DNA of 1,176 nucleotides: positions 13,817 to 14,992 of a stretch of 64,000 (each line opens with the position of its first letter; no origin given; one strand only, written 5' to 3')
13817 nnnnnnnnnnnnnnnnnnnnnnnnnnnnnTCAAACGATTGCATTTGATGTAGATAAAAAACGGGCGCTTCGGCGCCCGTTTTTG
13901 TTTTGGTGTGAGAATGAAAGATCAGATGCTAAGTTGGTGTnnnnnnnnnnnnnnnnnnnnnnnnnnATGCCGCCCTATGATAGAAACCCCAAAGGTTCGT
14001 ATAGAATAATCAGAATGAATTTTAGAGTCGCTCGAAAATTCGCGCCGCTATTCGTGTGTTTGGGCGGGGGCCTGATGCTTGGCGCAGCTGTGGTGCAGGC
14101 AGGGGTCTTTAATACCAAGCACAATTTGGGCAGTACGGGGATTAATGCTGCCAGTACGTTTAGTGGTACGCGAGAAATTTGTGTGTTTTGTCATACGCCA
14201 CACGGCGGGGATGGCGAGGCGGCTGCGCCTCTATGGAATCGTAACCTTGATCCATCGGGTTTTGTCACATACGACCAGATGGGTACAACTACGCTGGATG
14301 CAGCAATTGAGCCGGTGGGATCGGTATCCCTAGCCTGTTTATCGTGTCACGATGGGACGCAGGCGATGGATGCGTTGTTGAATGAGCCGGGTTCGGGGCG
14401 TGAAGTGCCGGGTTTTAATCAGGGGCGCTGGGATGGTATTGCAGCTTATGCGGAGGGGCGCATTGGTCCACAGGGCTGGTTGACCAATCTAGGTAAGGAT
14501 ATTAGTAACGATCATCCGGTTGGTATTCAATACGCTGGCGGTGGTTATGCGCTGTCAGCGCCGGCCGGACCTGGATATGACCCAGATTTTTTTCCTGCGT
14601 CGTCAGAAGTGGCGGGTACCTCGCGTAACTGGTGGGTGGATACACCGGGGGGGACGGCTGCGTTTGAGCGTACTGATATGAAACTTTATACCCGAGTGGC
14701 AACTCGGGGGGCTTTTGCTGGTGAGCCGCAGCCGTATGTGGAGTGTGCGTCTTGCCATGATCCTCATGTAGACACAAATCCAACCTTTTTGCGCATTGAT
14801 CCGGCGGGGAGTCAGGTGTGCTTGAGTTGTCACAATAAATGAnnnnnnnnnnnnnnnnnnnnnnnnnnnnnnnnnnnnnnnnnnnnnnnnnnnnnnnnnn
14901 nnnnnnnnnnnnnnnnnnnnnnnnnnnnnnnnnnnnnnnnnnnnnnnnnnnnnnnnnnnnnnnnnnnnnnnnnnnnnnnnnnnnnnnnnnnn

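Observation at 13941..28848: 13-gene multihaem-cytochrome / beta-barrel / cupredoxin / NHL / CcsBA cluster: candidate uncharacterised envelope electron-transfer system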

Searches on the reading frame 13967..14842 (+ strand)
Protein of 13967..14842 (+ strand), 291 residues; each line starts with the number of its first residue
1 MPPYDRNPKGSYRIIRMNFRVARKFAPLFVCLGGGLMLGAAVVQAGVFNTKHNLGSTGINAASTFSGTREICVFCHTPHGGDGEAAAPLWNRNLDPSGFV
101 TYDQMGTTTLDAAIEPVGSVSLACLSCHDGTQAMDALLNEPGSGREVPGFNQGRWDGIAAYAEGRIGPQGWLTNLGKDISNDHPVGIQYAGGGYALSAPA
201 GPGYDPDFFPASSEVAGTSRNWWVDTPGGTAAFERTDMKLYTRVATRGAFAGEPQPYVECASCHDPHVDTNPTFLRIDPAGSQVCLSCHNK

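Call 3: search_protein_families(library=pfam, proteins=[window:13967-14842:+], max_evalue=0.01)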
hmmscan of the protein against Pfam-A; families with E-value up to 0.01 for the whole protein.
window:13967-14842:+ (291 aa): 3 families
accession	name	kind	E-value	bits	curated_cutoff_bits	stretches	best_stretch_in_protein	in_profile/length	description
PF09699.15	Paired_CXXCH_1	-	1.2e-12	47.7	20.6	1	259-291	8-38/41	Doubled CXXCH motif (Paired_CXXCH_1)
PF14522.11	Cytochrome_C7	-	8.7e-05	22.7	24.8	0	258-291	14-50/67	Cytochrome c7 and related cytochrome c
PF14537.11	Cytochrom_c3_2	-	0.00027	21.8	25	0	258-289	58-78/79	Cytochrome c3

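Call 22: search_solved_structures(query=window:14015-14842:+, max_evalue=0.01, show_alignments=2)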
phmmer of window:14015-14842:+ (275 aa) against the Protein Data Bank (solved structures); distinct sequences matched with E-value up to 0.01: 2.
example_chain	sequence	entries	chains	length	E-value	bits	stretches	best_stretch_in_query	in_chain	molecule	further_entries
9yuq_N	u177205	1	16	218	8.3e-26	94.1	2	15-185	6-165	Putative multiheme cytochrome c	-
7tfs_A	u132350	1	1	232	5.8e-25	91.3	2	23-185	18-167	Cytochrome c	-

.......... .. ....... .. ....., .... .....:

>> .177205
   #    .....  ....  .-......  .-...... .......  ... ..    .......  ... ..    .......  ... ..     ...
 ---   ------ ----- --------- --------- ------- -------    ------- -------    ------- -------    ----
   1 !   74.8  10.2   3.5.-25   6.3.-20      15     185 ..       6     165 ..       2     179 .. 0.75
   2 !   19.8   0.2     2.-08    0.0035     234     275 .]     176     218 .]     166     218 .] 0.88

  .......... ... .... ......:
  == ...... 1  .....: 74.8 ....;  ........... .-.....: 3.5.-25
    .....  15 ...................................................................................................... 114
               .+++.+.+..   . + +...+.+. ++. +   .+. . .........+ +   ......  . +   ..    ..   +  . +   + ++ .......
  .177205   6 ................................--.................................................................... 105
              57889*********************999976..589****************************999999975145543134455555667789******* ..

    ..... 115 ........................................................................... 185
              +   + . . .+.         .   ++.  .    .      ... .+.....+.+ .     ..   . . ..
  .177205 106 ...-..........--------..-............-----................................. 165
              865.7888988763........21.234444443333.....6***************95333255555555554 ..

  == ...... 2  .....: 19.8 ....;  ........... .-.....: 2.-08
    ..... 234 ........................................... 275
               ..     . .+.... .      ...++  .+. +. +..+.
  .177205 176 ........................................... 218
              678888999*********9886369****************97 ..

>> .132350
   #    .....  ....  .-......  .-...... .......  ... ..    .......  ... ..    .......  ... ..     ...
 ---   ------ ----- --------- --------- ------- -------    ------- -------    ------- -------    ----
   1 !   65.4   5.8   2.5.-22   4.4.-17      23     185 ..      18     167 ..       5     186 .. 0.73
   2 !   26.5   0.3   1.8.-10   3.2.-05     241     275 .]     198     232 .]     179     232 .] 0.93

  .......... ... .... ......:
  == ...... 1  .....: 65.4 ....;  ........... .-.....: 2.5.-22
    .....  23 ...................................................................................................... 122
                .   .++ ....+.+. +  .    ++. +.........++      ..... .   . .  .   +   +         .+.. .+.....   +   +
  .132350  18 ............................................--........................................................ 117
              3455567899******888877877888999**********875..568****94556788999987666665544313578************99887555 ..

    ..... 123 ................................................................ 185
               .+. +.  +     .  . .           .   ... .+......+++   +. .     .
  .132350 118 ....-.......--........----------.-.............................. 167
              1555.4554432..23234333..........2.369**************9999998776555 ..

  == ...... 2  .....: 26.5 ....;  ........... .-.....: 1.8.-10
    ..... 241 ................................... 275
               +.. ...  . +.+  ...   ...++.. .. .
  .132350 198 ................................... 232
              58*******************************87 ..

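Call 63: search_protein_families(library=ncbifam, proteins=[window:14015-14842:+], max_evalue=0.001)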
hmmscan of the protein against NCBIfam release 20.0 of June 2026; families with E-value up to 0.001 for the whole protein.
window:14015-14842:+ (275 aa): 4 families
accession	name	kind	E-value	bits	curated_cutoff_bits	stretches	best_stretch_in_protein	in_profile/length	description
TIGR01905.1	paired_CXXCH_1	subfamily_domain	2.1e-10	40.3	25.2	1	243-274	8-37/41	doubled CXXCH domain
TIGR03508.1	decahem_SO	subfamily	2.4e-06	27.2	192.2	1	230-274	177-220/258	DmsE family decaheme c-type cytochrome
TIGR03507.1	decahem_SO1788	subfamily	1.7e-05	23.5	209.3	0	43-121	566-633/672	OmcA/MtrC family decaheme c-type cytochrome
NF041028.1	decahem_GSU2203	exception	2.9e-05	23.4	325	0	242-274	175-208/317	GSU2203 family decaheme c-type cytochrome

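Call 65: list_cluster_members(proteins=[P0121, window:14015-14842:+, window:23478-26252:+])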
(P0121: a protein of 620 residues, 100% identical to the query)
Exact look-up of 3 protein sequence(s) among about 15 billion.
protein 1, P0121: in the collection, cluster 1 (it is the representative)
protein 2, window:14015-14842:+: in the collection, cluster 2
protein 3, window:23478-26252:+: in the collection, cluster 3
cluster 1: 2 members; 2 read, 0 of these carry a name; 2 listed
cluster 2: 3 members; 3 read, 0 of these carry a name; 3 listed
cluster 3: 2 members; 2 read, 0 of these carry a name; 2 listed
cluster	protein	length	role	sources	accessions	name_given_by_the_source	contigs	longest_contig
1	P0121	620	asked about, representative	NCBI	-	-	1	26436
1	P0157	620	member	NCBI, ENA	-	-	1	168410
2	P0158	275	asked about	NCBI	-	-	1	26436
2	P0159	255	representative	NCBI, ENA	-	-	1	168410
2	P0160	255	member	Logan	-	-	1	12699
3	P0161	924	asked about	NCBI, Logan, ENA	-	-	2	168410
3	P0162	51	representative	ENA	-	-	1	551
